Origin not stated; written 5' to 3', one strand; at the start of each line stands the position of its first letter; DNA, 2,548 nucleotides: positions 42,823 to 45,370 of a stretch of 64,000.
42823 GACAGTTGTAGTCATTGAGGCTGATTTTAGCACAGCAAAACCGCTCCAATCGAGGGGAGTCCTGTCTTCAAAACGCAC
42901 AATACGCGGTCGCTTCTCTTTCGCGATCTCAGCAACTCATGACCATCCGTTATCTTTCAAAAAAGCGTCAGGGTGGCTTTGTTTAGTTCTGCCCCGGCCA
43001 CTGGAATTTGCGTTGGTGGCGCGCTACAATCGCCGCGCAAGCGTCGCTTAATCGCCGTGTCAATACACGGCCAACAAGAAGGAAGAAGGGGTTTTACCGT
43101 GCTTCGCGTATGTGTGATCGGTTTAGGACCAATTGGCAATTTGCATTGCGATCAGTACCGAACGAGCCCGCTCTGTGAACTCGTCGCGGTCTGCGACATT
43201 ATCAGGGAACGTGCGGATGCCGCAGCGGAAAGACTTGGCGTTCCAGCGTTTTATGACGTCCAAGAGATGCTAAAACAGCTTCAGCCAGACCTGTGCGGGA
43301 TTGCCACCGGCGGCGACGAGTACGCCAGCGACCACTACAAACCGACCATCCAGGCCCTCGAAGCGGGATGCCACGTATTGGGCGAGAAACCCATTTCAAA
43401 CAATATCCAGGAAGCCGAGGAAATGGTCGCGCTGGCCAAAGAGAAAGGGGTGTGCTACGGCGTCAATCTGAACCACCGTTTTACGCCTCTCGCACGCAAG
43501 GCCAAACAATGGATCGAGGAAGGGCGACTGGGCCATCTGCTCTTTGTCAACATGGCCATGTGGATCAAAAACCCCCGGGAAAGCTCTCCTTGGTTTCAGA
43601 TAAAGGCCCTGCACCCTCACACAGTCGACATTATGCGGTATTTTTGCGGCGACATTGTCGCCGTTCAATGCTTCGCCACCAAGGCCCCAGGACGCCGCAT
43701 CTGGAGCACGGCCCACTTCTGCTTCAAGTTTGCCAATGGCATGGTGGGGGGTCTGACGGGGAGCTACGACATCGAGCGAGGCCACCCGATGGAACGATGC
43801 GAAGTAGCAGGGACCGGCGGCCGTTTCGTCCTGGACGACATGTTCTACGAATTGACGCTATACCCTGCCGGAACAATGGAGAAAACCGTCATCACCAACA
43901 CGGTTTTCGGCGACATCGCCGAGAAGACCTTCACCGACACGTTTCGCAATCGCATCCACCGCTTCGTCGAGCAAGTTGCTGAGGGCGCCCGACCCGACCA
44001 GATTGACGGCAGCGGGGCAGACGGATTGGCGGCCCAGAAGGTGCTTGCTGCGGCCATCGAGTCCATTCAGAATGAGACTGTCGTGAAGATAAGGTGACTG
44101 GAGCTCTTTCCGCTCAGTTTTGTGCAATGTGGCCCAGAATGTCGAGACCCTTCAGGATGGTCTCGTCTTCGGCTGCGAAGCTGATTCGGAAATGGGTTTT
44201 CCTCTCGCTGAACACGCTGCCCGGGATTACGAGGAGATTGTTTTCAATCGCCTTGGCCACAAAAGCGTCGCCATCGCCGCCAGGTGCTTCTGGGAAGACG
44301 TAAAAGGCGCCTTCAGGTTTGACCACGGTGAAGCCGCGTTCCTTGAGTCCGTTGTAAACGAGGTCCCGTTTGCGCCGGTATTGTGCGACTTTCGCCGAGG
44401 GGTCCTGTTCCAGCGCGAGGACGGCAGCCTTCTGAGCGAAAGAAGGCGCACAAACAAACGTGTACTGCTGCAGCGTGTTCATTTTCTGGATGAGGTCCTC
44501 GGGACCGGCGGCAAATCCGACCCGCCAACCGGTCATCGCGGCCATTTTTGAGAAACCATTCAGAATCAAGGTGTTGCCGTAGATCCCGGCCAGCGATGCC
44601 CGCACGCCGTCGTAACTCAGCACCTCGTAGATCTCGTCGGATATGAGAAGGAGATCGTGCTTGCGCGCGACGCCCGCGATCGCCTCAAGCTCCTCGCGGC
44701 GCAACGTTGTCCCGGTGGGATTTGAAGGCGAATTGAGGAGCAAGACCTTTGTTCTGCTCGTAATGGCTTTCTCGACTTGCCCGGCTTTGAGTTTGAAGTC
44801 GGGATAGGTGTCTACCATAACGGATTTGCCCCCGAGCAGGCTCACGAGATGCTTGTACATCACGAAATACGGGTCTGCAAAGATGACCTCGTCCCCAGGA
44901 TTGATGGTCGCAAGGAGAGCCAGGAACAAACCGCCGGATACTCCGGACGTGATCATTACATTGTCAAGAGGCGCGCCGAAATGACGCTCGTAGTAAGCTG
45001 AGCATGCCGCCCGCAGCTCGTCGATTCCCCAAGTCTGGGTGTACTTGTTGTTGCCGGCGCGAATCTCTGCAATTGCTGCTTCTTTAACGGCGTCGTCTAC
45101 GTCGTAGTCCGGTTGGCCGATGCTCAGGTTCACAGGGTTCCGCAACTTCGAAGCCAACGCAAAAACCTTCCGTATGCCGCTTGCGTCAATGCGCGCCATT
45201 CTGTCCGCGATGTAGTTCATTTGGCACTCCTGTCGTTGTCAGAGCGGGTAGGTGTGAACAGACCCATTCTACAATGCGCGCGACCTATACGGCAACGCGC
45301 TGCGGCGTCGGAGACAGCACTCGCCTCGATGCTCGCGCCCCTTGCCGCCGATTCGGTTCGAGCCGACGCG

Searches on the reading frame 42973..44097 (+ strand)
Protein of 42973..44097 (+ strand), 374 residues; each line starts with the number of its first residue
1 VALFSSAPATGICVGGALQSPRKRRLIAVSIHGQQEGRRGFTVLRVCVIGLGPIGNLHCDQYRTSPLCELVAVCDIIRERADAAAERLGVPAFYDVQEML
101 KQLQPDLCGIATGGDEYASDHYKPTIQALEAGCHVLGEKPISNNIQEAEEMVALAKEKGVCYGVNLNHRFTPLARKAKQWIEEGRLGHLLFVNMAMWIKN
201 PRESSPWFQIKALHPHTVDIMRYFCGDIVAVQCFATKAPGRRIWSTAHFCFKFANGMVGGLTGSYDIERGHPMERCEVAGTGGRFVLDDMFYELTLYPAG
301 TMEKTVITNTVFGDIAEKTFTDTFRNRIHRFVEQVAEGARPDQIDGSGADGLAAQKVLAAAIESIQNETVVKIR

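Call 37: search_protein_families(library=pfam, proteins=[window:42973-44097:+], max_evalue=0.0001)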
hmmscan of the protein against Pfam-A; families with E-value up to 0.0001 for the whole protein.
window:42973-44097:+ (374 aa): 3 families
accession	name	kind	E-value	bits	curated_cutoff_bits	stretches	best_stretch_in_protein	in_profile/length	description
PF01408.29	GFO_IDH_MocA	-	5.2e-27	95.4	24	1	44-165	1-119/120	Oxidoreductase family, NAD-binding Rossmann fold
PF22725.1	GFO_IDH_MocA_C3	-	6.8e-16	58.8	27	1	175-285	2-123/124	GFO/IDH/MocA C-terminal domain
PF02894.22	GFO_IDH_MocA_C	-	1e-06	29.1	22.9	1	181-373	4-218/218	Oxidoreductase family, C-terminal alpha/beta domain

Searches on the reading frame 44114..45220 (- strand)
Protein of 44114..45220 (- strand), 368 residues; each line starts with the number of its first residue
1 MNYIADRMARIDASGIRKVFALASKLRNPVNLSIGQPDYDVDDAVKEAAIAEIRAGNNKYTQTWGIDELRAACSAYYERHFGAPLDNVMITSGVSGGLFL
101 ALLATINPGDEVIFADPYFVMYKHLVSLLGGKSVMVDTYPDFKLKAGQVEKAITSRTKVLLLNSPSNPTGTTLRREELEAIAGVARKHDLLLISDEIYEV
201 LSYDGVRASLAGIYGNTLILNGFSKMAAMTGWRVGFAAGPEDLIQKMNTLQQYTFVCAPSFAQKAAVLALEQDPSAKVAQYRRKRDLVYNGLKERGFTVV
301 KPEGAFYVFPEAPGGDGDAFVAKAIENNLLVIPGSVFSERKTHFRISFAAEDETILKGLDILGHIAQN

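Call 37: search_protein_families(library=pfam, proteins=[window:44114-45220:-], max_evalue=0.0001)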
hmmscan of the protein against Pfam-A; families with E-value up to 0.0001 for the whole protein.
window:44114-45220:- (368 aa): 3 families
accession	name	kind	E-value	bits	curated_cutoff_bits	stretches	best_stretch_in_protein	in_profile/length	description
PF00155.27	Aminotran_1_2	-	2.7e-66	224.6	19.7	1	29-355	3-354/361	Aminotransferase class I and II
PF01041.23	DegT_DnrJ_EryC1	-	3.4e-10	40.1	19.8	1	88-195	43-145/360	DegT/DnrJ/EryC1/StrS aminotransferase family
PF01053.26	Cys_Met_Meta_PP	-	1.7e-08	33.9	27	1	88-196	71-174/381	Cys/Met metabolism PLP-dependent enzyme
